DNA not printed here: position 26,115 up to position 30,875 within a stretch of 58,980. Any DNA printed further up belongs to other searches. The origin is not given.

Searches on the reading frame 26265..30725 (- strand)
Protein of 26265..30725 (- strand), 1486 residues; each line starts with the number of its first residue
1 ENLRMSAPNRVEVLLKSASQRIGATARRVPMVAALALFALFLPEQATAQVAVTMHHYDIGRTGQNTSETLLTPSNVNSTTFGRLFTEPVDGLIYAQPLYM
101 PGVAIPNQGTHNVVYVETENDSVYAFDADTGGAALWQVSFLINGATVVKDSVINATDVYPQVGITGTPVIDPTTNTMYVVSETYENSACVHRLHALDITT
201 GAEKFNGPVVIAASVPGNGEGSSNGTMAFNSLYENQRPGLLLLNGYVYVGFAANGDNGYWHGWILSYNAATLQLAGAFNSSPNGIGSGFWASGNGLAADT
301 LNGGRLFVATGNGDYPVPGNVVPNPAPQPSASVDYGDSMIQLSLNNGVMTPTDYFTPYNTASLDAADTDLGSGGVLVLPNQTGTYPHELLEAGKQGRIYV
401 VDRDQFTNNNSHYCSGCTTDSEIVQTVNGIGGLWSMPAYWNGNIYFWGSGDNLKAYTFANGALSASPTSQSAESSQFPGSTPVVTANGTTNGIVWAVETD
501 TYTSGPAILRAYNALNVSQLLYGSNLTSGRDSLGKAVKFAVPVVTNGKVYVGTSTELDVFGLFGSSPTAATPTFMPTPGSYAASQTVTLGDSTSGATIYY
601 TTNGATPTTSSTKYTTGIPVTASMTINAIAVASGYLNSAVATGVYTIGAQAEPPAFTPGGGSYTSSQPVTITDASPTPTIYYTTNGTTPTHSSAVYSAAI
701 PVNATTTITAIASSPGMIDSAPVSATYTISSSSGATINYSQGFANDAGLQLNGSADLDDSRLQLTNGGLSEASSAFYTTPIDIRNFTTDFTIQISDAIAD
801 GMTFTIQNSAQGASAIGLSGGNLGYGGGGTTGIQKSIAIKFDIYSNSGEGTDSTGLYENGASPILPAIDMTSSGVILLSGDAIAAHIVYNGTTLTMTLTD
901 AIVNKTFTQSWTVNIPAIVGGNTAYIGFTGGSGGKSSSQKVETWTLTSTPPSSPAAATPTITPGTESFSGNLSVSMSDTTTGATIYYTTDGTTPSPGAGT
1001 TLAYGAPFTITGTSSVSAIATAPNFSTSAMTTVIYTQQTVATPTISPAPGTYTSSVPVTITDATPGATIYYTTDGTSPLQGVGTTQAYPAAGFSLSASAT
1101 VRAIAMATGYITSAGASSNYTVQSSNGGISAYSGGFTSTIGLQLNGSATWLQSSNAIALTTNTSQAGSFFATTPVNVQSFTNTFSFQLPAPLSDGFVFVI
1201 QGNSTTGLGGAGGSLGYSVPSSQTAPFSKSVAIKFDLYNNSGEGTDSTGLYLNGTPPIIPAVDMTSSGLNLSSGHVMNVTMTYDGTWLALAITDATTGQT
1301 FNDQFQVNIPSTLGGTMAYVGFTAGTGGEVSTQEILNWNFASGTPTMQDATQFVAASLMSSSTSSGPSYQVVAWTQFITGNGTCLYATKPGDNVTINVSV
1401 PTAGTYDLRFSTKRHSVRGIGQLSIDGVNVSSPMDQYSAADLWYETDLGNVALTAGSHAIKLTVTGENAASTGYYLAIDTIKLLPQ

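Call 26: search_protein_families(library=pfam, proteins=[window:26265-30725:-], max_evalue=0.00001)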
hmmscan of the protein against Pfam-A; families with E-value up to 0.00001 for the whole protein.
window:26265-30725:- (1486 aa): 3 families
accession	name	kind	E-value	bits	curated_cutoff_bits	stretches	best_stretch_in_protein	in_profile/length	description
PF13290.12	CHB_HEX_C_1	-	5.9e-55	183.5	22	4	576-642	1-67/67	Chitobiase/beta-hexosaminidase C-terminal domain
PF13287.12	Fn3_assoc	-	8.5e-43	144.7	23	4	587-645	1-59/59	Fn3 associated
PF00139.26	Lectin_legB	-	1.8e-37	129.6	26.3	2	741-955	7-243/250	Legume lectin domain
